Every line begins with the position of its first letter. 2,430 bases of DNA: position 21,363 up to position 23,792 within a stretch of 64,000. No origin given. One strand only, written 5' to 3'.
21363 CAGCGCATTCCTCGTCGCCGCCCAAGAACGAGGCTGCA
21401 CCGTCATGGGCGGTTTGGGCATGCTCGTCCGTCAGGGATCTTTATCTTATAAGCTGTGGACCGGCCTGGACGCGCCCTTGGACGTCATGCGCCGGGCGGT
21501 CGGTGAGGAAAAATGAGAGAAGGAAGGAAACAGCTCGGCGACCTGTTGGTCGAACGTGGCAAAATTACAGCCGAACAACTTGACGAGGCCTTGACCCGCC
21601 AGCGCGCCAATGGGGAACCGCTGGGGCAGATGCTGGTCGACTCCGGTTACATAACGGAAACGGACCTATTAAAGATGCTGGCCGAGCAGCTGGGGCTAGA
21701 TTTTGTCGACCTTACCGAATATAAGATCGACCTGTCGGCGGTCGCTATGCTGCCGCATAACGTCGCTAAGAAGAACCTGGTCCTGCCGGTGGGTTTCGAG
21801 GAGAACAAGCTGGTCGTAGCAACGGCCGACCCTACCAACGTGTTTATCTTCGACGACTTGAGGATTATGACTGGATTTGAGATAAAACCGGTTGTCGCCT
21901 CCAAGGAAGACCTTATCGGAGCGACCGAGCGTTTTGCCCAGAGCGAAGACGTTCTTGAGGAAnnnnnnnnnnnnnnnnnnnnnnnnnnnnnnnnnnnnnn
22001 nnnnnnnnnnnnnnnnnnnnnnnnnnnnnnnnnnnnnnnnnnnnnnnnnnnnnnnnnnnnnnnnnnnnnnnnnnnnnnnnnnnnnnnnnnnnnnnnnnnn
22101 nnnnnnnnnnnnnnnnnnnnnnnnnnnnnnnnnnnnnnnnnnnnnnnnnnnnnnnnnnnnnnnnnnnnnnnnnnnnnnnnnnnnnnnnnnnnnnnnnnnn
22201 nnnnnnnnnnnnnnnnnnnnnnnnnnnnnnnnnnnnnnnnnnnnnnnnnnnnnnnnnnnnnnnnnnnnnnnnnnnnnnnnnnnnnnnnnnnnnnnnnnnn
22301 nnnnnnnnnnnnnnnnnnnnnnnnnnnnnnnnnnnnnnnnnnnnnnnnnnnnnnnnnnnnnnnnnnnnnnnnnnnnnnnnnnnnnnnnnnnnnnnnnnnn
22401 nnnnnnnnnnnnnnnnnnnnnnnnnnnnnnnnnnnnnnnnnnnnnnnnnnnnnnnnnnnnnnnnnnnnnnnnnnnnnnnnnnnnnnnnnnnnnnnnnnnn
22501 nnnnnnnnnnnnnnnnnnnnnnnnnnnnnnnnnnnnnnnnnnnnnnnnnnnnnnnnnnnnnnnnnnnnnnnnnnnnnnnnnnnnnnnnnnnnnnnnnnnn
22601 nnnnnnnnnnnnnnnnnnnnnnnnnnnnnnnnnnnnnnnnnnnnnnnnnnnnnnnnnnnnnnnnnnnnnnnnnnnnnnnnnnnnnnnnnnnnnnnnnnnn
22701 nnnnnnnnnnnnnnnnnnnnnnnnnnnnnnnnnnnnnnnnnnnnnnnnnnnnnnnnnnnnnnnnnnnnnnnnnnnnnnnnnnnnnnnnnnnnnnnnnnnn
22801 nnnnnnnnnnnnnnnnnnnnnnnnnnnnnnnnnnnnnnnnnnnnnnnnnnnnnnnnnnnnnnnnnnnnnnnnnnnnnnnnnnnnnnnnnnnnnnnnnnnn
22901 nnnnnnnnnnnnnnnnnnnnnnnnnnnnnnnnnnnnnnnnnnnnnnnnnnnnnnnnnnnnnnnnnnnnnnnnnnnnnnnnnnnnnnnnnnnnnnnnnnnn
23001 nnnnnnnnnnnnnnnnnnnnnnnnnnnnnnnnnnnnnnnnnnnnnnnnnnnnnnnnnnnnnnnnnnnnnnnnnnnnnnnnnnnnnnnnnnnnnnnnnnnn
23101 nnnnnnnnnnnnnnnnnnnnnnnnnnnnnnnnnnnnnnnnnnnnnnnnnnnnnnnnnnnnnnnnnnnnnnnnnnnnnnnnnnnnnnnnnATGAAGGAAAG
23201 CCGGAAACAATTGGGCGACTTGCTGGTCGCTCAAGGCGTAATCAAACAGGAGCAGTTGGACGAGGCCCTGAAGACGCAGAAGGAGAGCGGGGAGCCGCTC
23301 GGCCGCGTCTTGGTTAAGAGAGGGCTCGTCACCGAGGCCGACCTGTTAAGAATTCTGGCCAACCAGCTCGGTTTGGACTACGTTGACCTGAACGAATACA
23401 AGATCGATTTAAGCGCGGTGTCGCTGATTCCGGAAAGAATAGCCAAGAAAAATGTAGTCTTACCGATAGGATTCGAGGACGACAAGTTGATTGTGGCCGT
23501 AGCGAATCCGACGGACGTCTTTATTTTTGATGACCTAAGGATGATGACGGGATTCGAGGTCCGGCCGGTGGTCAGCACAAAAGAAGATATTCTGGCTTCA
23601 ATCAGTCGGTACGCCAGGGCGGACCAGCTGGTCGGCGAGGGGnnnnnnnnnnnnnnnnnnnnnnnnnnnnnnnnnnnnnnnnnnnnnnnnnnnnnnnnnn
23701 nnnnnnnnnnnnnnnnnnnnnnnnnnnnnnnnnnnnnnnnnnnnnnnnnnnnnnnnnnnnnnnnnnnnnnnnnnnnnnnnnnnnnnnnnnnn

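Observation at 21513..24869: Tandem duplicated PilB extension ATPases, both with tandem MshEN c-di-GMP-binding motifs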

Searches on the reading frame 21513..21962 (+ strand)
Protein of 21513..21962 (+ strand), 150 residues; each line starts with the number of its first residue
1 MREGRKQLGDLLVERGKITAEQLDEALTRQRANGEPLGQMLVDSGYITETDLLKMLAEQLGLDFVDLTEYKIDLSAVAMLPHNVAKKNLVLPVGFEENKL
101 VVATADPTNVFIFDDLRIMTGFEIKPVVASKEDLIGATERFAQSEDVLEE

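Call 11: search_solved_structures(query=window:21513-21962:+, show_alignments=5, max_evalue=0.01)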
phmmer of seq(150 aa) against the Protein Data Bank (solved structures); distinct sequences matched with E-value up to 0.01: 18.
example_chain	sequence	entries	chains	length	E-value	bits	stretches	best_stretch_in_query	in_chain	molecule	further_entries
6f8l_G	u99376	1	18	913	5.5e-48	165.8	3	6-143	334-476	Type IV pilus assembly protein PilF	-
5zfr_A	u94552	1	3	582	5.2e-28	101.2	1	6-142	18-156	Type IV pilus biogenesis ATPase PilB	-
6olj_C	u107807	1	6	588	6.9e-26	94.3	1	6-142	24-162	Type IV pilus biogenesis ATPase PilB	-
5tsg_B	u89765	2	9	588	6.9e-26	94.3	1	6-142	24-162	Type IV pilus biogenesis ATPase PilB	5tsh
3jc8_Ba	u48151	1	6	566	1.4e-24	90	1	7-142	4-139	Type IV-A pilus assembly ATPase PilB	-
5htl_A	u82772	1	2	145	3e-22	82.5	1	4-141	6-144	MSHA biogenesis protein MshE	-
6ejf_G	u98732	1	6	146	6.8e-18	68.4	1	6-141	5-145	Type IV pilus assembly protein PilF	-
8pfa_A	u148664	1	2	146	1.7e-14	57.4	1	3-109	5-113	c-di-GMP binding domain of the ATPase enzyme PilF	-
8pdk_A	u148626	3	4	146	1.7e-14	57.4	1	3-109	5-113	c-di-GMP binding domain of the ATPase enzyme PilF | ATP-binding motif-containing protein pilF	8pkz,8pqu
8pe0_A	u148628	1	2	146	2.6e-14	56.8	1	3-109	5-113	c-di-GMP binding domain of the ATPase enzyme PilF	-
6ejf_J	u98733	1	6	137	3.5e-14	56.4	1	7-109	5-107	Type IV pilus assembly protein PilF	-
9gl5_A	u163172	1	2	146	4.6e-14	56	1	3-109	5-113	ATP-binding motif-containing protein pilF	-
9glg_A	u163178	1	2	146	4.6e-14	56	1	3-109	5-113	ATP-binding motif-containing protein pilF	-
9g1w_A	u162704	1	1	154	6.1e-14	55.6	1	4-136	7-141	Type IV pilus assembly ATPase PilB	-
7lkm_A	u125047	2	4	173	1e-09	41.9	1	12-142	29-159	Pilus biogenesis protein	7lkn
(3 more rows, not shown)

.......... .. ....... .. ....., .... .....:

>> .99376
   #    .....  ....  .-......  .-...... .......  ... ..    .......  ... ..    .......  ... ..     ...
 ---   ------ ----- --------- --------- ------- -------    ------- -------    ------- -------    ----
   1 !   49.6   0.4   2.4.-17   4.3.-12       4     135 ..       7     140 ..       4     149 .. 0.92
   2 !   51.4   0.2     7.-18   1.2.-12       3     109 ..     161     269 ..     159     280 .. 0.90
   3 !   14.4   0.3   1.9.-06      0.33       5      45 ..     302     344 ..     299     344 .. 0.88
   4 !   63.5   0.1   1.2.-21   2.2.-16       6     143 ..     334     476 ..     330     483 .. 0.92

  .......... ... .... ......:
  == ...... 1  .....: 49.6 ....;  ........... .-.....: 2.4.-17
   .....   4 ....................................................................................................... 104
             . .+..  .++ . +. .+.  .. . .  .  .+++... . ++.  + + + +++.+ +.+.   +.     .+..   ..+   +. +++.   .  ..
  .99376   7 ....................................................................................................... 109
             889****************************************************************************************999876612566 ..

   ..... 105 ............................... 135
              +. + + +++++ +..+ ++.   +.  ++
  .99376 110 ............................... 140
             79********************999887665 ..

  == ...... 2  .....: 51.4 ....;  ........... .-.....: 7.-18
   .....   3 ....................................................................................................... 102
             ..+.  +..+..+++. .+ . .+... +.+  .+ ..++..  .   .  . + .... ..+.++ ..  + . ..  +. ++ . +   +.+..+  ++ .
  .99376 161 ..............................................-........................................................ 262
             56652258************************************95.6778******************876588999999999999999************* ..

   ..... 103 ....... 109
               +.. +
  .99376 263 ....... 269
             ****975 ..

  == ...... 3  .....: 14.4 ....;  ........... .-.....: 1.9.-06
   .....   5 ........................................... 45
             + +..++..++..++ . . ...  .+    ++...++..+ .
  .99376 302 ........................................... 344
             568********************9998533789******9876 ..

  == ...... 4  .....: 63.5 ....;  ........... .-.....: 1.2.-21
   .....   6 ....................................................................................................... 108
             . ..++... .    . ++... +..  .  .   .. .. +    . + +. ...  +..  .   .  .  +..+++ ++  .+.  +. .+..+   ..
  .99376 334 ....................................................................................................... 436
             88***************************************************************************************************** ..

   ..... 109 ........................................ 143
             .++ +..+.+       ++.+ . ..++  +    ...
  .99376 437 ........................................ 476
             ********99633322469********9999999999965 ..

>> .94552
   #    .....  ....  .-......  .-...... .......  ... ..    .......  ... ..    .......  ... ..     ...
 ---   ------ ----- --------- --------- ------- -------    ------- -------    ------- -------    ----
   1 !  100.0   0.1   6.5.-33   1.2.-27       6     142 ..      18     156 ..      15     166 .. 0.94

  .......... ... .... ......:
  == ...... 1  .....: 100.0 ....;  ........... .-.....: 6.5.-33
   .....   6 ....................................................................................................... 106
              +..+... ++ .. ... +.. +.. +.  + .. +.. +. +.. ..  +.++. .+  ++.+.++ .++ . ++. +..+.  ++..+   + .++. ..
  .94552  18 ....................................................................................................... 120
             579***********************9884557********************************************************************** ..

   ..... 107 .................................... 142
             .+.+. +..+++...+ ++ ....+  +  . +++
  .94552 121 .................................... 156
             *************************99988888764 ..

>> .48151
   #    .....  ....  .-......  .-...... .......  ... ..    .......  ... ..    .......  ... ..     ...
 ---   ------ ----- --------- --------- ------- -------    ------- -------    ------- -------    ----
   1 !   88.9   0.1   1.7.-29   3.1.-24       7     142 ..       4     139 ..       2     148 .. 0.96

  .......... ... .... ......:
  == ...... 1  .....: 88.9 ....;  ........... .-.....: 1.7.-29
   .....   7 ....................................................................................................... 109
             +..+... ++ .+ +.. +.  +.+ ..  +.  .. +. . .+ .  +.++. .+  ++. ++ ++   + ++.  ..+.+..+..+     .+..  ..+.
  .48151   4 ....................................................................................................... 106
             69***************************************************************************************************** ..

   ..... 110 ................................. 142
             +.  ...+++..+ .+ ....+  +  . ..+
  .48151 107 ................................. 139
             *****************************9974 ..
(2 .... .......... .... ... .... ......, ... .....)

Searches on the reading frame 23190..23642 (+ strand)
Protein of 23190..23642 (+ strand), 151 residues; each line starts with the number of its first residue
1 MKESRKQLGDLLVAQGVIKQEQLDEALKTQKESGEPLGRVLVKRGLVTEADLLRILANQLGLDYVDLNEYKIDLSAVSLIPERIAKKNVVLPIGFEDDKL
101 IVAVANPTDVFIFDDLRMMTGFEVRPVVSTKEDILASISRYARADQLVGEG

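Call 12: search_solved_structures(query=window:23190-23642:+, show_alignments=5, max_evalue=0.01)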
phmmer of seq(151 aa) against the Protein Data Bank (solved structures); distinct sequences matched with E-value up to 0.01: 18.
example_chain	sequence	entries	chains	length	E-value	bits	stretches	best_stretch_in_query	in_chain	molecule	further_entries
6f8l_G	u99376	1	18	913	4.3e-46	159.8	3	5-142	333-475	Type IV pilus assembly protein PilF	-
5zfr_A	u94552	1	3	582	4.7e-28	101.4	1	6-142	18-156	Type IV pilus biogenesis ATPase PilB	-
6olj_C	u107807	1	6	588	9.1e-27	97.3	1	6-142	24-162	Type IV pilus biogenesis ATPase PilB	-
5tsg_B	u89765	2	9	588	9.1e-27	97.3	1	6-142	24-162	Type IV pilus biogenesis ATPase PilB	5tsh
3jc8_Ba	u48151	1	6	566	9.3e-24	87.5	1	7-142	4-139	Type IV-A pilus assembly ATPase PilB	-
5htl_A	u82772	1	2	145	1.8e-23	86.6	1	3-141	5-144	MSHA biogenesis protein MshE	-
6ejf_G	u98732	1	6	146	2.7e-16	63.3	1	6-141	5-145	Type IV pilus assembly protein PilF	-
9g1w_A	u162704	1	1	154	5.9e-15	59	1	6-141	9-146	Type IV pilus assembly ATPase PilB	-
8pfa_A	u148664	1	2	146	4.4e-14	56.2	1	7-108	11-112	c-di-GMP binding domain of the ATPase enzyme PilF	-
8pdk_A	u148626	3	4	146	4.6e-14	56.1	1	7-108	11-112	c-di-GMP binding domain of the ATPase enzyme PilF | ATP-binding motif-containing protein pilF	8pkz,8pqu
6ejf_J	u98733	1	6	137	4.8e-14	56.1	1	7-108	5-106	Type IV pilus assembly protein PilF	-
8pe0_A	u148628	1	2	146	8.3e-14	55.3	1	7-108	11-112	c-di-GMP binding domain of the ATPase enzyme PilF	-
9gl5_A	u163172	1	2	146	1.2e-13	54.7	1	7-108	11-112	ATP-binding motif-containing protein pilF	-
9glg_A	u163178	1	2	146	1.2e-13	54.7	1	7-108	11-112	ATP-binding motif-containing protein pilF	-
7lkm_A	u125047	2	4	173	2.3e-12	50.6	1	12-148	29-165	Pilus biogenesis protein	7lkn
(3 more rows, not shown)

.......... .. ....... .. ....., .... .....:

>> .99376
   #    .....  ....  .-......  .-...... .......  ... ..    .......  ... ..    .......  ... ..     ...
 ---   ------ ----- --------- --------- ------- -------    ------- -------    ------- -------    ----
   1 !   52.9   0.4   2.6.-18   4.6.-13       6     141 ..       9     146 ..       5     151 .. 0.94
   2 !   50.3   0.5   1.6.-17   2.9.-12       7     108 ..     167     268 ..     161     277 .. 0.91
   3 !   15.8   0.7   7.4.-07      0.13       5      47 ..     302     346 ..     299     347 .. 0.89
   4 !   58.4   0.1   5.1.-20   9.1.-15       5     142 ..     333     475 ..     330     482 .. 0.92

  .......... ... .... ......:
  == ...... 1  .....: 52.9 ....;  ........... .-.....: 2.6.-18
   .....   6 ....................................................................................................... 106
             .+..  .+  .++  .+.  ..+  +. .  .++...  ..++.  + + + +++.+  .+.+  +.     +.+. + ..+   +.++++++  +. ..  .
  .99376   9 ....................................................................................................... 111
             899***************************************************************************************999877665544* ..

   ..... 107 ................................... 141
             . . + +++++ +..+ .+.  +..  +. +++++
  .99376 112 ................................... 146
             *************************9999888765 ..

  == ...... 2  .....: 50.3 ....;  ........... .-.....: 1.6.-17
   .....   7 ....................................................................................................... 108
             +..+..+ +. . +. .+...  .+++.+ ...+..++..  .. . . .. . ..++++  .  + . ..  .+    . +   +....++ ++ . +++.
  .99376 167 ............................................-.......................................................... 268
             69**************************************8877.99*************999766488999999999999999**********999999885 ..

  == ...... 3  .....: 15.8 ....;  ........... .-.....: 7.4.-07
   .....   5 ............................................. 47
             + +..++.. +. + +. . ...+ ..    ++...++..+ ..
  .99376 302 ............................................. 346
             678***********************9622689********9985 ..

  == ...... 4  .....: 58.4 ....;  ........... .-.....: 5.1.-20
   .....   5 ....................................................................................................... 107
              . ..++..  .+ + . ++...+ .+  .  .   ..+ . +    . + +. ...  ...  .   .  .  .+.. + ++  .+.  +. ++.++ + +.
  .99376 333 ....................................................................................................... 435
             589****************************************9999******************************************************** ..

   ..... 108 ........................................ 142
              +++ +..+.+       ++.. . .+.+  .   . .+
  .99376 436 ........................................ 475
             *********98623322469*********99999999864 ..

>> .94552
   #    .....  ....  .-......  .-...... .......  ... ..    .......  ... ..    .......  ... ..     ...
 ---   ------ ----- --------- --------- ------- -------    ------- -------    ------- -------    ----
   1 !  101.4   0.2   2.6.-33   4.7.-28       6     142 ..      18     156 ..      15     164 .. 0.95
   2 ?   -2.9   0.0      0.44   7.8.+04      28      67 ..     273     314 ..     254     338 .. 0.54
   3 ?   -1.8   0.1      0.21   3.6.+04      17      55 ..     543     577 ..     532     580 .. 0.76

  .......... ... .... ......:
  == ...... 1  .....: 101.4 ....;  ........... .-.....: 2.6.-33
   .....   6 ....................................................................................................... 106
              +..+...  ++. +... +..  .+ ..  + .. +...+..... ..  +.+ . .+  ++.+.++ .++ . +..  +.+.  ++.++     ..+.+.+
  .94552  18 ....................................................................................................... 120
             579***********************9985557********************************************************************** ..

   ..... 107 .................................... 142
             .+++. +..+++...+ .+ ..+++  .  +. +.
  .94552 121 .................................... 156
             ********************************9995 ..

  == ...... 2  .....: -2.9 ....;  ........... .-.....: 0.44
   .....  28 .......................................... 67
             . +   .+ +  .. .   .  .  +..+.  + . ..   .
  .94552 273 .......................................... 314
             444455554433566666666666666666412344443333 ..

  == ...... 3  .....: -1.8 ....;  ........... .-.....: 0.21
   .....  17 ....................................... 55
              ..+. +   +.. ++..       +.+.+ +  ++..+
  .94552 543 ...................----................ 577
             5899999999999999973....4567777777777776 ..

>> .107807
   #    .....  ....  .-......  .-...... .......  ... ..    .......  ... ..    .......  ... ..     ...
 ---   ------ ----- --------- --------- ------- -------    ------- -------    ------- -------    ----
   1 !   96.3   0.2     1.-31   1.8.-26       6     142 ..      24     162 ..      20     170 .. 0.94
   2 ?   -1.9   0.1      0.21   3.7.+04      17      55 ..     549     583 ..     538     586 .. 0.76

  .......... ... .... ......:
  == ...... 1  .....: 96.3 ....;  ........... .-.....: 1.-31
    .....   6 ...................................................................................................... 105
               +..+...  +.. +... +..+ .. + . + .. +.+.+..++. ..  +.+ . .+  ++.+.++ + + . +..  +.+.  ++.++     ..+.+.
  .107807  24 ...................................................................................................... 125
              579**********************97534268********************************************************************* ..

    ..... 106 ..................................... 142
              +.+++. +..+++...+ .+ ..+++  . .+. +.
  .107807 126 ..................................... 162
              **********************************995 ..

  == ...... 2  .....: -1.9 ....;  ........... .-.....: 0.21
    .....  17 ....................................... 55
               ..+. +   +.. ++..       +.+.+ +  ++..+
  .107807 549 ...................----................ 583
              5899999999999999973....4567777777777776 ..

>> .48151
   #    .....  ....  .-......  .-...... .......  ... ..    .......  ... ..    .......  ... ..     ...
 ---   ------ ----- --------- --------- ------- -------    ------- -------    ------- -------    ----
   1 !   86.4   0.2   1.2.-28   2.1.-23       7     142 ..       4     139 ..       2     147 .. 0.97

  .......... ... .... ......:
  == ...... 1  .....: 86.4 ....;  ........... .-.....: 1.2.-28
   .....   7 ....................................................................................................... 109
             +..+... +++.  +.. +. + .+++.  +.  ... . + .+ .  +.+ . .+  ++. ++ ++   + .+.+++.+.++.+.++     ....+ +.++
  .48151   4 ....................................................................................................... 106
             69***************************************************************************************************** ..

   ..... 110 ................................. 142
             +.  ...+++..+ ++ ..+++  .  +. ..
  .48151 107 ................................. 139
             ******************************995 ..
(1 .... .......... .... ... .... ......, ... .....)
